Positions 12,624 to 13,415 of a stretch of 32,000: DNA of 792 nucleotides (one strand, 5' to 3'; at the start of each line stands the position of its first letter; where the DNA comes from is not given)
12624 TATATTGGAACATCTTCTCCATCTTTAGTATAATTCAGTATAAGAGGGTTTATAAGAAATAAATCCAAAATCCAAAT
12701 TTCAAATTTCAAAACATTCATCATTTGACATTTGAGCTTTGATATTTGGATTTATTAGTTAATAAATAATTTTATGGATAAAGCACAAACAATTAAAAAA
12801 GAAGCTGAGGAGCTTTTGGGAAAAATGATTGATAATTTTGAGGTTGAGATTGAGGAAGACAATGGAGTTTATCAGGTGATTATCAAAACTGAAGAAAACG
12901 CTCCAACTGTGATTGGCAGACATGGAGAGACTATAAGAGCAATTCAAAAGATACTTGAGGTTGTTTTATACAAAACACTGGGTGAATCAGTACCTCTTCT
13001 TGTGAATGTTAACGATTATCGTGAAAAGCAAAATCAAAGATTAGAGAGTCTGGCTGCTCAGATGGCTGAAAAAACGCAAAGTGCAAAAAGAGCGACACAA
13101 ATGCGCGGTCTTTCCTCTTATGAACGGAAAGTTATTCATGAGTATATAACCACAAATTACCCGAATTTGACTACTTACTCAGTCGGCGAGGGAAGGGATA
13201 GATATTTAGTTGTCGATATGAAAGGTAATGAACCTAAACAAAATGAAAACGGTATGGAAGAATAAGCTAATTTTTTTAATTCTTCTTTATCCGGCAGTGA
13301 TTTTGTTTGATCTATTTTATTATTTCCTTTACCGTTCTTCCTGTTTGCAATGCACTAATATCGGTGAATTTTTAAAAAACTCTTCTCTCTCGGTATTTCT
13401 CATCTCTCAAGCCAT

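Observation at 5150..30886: Recurrent -10 hexamer exactly 6-7 nt upstream of ATG and near absence of Shine-Dalgarno: leaderless mRNAs as the default for operon-first genes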

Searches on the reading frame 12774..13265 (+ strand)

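Call 8: search_protein_families(library=pfam, proteins=[window:12774-13265:+])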
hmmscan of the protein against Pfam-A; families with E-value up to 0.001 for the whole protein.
window:12774-13265:+ (163 aa): 3 families
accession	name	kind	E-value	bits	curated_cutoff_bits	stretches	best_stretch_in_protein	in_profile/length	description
PF01424.28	R3H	-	3.6e-13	49.8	26.8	1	89-147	2-58/60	R3H domain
PF13083.13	KH_KhpA-B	-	1.3e-08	35.1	32.1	1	11-73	4-69/73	KhpA/KhpB, KH domain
PF14198.11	TnpV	-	0.0004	20.8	27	1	36-114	12-93/111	Transposon-encoded protein TnpV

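Call 66: search_protein_families(library=ncbifam, proteins=[window:12774-13265:+])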
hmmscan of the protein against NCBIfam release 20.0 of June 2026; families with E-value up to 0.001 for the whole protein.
window:12774-13265:+ (163 aa): 1 family
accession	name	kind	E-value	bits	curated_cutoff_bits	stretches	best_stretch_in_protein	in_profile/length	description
NF041568.1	Jag_EloR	equivalog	1.2e-28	100.4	145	1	6-148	57-202/203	RNA-binding cell elongation regulator Jag/EloR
